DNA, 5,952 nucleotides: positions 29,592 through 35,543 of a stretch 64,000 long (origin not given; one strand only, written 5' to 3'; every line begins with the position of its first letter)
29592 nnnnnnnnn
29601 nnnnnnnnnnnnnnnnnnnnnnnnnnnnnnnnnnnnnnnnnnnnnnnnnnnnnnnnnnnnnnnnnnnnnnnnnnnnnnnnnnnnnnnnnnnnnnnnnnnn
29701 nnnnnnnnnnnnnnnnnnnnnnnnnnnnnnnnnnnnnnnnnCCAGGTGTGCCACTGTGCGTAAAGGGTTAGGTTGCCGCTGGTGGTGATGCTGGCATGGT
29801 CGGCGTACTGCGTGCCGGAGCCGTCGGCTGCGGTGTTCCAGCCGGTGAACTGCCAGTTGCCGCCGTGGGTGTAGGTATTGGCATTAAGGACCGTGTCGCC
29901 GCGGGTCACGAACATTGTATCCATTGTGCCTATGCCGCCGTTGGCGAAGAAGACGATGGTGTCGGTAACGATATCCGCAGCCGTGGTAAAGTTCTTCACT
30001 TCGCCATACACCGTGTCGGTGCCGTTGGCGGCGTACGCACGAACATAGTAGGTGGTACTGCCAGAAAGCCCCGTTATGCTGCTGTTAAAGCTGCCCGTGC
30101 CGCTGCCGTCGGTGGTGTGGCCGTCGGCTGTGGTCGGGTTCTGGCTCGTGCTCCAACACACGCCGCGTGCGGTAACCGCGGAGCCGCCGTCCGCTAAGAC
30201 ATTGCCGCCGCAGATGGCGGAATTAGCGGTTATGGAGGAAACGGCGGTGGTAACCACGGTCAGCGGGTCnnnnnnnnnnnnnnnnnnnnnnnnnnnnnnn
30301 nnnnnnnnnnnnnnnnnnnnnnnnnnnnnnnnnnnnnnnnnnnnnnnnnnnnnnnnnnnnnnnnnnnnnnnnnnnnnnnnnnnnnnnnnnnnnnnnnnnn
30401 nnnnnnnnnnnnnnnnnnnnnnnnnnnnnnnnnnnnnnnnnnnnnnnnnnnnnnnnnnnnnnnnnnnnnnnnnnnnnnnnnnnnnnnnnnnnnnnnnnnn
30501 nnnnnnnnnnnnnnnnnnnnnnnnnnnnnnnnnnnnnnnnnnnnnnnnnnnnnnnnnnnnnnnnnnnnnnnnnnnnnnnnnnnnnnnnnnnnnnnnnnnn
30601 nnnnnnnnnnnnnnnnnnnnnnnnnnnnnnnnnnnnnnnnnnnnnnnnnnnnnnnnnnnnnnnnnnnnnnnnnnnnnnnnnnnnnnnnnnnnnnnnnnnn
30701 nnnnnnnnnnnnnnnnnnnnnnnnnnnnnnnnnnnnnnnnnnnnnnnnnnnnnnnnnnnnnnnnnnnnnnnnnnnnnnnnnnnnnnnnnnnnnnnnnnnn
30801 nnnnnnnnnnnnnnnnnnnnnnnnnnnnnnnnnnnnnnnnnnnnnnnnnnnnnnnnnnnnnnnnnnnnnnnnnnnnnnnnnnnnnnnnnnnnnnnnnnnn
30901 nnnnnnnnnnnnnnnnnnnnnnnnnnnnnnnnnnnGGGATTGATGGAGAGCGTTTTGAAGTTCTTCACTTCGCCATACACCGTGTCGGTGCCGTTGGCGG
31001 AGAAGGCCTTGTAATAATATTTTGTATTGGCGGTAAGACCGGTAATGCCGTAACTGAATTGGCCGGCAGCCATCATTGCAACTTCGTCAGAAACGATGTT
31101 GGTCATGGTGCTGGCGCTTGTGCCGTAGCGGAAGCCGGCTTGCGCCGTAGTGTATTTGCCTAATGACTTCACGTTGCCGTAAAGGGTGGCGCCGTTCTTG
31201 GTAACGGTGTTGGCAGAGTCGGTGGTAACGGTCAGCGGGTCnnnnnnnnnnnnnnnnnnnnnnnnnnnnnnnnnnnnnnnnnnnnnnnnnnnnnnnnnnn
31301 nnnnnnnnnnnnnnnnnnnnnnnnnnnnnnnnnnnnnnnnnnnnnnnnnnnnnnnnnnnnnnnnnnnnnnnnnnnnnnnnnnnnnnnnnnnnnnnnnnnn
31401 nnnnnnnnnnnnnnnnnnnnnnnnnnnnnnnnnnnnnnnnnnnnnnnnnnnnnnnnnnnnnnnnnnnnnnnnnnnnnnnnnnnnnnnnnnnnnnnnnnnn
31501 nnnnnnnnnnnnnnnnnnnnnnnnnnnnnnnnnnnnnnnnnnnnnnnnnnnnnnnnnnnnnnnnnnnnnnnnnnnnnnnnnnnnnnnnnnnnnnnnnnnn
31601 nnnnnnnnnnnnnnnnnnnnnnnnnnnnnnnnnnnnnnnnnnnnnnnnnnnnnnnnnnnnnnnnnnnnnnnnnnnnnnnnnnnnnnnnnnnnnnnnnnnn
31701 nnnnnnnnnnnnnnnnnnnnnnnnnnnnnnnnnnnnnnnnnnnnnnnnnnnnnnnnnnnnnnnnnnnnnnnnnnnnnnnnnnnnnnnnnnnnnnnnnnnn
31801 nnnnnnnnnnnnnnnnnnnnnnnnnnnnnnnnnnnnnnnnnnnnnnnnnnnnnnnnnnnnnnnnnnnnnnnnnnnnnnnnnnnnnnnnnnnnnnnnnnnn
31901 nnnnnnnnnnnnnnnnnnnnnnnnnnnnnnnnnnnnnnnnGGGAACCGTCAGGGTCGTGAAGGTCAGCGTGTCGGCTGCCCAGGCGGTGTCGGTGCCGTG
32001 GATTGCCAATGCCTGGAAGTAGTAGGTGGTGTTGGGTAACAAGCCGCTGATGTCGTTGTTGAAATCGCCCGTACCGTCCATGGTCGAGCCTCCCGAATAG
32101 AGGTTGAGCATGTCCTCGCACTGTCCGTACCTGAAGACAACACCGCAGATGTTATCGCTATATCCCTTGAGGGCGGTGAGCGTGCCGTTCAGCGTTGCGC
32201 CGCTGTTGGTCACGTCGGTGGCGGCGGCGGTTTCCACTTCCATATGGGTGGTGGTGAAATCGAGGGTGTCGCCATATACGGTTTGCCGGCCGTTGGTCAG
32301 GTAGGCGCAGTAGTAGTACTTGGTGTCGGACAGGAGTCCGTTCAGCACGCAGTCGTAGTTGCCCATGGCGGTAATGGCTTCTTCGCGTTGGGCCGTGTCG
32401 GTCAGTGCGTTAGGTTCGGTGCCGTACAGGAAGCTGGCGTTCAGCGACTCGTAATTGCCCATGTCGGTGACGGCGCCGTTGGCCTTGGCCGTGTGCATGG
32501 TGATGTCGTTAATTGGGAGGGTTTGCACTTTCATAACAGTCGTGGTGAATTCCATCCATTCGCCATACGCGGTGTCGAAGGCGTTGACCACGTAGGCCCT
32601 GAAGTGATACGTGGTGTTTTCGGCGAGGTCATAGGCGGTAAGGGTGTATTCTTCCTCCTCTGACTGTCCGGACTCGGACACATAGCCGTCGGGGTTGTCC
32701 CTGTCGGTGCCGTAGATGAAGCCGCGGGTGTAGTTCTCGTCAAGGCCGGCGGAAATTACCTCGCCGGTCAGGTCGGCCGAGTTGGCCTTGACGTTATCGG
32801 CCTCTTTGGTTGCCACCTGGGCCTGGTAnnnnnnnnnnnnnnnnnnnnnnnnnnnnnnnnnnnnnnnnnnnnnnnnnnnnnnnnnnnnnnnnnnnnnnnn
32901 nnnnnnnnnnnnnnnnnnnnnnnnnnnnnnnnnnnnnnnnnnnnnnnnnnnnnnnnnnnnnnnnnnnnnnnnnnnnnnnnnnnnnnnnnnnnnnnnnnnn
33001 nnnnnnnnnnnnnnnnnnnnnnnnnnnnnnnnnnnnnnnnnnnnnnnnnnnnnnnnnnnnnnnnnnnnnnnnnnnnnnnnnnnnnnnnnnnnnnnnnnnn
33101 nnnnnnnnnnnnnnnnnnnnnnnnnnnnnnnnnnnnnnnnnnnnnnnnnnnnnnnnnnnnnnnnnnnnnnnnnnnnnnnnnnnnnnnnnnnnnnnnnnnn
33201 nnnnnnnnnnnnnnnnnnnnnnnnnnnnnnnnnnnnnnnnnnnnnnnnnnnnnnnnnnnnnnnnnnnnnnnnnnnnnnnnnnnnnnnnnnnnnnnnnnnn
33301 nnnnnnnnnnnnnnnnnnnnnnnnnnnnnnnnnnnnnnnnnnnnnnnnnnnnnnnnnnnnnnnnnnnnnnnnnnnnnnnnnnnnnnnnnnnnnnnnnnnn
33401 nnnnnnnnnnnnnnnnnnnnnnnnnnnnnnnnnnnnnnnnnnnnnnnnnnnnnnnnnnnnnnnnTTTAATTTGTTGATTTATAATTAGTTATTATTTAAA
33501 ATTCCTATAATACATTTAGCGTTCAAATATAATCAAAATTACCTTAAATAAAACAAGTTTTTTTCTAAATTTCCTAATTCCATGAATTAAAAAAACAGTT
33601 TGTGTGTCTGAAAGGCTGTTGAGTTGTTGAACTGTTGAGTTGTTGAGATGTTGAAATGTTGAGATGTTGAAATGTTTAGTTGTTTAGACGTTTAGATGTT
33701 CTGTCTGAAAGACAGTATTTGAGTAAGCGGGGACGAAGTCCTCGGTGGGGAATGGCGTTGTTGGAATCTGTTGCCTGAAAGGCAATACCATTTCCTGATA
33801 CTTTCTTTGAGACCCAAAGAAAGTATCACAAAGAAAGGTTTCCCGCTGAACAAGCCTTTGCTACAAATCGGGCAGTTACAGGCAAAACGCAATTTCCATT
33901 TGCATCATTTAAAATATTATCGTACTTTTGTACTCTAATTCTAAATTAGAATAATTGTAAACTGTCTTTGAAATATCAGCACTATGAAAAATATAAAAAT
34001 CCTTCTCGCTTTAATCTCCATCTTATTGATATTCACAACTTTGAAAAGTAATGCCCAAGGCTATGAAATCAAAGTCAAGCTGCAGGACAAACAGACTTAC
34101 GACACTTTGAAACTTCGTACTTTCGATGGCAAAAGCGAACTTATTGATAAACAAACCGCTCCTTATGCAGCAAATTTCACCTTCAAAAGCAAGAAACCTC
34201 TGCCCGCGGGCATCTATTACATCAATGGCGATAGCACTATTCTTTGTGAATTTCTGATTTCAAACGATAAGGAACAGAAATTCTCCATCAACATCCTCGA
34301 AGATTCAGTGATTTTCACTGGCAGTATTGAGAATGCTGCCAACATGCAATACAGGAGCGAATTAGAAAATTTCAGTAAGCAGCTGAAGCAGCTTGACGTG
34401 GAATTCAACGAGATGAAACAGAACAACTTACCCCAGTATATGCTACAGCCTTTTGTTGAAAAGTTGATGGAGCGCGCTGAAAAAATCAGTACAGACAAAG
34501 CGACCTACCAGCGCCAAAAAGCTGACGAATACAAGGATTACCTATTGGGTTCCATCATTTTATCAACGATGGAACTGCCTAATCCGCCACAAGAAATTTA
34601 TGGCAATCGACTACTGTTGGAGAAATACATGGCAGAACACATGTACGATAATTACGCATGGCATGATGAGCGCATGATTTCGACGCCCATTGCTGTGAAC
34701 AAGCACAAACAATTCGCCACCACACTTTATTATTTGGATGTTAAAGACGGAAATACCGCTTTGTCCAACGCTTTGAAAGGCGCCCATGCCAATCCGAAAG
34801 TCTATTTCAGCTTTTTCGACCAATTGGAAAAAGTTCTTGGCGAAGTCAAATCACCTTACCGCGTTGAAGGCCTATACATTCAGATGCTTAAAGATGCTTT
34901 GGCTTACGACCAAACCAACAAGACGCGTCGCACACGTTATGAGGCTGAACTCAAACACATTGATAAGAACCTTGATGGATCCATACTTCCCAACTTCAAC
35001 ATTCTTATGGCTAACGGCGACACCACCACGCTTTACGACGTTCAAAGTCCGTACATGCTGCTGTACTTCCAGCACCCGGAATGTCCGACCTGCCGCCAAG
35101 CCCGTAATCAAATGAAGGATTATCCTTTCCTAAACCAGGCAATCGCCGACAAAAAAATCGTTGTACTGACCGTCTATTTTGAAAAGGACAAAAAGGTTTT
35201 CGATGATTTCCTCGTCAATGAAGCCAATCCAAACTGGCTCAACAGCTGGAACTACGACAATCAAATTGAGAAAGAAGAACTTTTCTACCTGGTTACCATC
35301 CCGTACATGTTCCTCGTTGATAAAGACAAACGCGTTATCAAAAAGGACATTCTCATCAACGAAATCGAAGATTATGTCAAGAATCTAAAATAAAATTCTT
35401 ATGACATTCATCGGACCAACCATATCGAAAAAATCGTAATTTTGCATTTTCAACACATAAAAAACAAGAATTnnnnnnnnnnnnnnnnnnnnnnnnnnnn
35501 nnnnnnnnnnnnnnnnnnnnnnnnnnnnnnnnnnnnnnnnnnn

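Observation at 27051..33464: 2137-aa secreted protein with six FISUMP domains in an about 1-kb modular periodicity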

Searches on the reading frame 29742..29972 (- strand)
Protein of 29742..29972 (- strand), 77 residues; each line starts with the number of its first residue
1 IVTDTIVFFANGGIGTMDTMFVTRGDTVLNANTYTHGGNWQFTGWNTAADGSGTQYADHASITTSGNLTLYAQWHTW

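Call 22: search_protein_families(library=pfam, proteins=[window:29742-29972:-], max_evalue=1)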
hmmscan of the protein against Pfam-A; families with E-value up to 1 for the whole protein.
seq(77 aa): 2 families
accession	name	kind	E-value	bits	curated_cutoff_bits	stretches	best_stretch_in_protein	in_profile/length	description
PF09479.16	Flg_new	-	3e-11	43.7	27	1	5-73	2-65/65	Listeria-Bacteroides repeat domain (List_Bact_rpt)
PF18655.7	SHIRT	-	0.026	15.6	22.4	1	31-74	47-79/82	SHIRT domain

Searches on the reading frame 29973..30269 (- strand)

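Call 22: search_protein_families(library=pfam, proteins=[window:29973-30269:-], max_evalue=1)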
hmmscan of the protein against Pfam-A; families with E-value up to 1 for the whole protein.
seq(99 aa): 3 families
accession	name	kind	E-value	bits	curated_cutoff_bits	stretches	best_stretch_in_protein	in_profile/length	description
PF16656.11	Pur_ac_phosph_N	-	0.011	16.7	30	1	44-96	39-93/93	Purple acid Phosphatase, N-terminal domain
PF16974.11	NAR2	-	0.072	13.1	26.6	1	56-91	88-125/142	High-affinity nitrate transporter accessory, Ig-like domain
PF20674.3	SpaA_3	-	0.75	10.3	24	1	44-87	28-73/121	Prealbumin-like fold domain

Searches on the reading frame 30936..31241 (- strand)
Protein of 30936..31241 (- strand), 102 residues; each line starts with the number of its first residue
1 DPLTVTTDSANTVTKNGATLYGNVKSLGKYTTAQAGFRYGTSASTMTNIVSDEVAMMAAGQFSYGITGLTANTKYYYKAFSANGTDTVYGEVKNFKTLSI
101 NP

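Call 22: search_protein_families(library=pfam, proteins=[window:30936-31241:-], max_evalue=1)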
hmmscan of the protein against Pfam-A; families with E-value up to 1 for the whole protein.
seq(102 aa): 2 families
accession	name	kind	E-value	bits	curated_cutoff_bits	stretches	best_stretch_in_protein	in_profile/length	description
PF16656.11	Pur_ac_phosph_N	-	9.7e-05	23.3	30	1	35-97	28-93/93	Purple acid Phosphatase, N-terminal domain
PF16655.11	PhoD_N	-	0.059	14.4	30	1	45-92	39-88/90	PhoD-like phosphatase, N-terminal domain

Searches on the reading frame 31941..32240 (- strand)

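Call 22: search_protein_families(library=pfam, proteins=[window:31941-32240:-], max_evalue=1)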
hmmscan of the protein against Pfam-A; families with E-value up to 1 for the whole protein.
seq(100 aa): 2 families
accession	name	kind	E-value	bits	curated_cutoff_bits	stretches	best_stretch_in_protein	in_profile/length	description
PF16656.11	Pur_ac_phosph_N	-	0.0056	17.7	30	1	60-96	61-93/93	Purple acid Phosphatase, N-terminal domain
PF10179.15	NDNF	-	0.016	15.7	27.3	1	64-94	93-123/127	Neuron-derived neurotrophic factor, first Fn(III) domain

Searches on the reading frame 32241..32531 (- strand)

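Call 22: search_protein_families(library=pfam, proteins=[window:32241-32531:-], max_evalue=1)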
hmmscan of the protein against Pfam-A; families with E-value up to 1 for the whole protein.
seq(97 aa): 1 family
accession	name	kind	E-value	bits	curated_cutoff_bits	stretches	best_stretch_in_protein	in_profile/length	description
PF16656.11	Pur_ac_phosph_N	-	0.00024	22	30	1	31-94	27-93/93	Purple acid Phosphatase, N-terminal domain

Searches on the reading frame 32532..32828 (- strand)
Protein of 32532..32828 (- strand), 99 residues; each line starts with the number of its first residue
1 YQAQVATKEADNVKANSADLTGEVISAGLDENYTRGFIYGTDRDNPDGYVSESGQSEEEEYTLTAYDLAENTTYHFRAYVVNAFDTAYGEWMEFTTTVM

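Call 22: search_protein_families(library=pfam, proteins=[window:32532-32828:-], max_evalue=1)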
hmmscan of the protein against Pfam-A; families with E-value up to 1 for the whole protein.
seq(99 aa): 3 families
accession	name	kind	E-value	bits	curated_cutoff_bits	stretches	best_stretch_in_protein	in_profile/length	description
PF16656.11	Pur_ac_phosph_N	-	0.019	16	30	1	50-96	55-93/93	Purple acid Phosphatase, N-terminal domain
PF13151.12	DUF3990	-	0.037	14.1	32.2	1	31-95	23-84/152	Protein of unknown function (DUF3990)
PF00041.27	fn3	-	0.1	13.2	25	1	54-83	47-71/84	Fibronectin type III domain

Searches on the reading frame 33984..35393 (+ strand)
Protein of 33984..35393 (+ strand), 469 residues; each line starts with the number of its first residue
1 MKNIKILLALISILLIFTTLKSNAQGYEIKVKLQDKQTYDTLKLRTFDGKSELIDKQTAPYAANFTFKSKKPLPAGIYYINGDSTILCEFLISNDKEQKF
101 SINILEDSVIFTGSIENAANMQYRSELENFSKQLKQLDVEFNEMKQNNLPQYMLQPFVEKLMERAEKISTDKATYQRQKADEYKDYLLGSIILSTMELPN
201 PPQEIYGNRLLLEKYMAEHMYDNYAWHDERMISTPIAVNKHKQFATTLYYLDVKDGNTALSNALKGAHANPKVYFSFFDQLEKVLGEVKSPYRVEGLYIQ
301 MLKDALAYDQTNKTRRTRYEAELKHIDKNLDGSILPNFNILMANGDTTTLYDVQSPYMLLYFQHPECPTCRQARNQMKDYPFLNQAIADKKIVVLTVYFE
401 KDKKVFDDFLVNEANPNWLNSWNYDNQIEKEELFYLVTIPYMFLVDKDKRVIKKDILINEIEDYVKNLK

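Call 8: search_protein_families(library=pfam, proteins=[window:33984-35393:+], max_evalue=0.001)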
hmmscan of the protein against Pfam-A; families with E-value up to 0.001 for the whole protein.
window:33984-35393:+ (469 aa): 4 families
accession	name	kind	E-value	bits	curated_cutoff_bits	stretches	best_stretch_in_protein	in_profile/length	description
PF17127.10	DUF5106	-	1.6e-16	61.5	28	1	181-329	17-151/151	Domain of unknown function (DUF5106)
PF13905.12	Thioredoxin_8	-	6.3e-10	39.7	27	1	357-451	3-94/94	Thioredoxin-like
PF00578.27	AhpC-TSA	-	2.6e-05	24.6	26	1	333-453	3-96/124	AhpC/TSA family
PF13098.12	Thioredoxin_2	-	2.9e-05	24.8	27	1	357-450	7-86/104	Thioredoxin-like domain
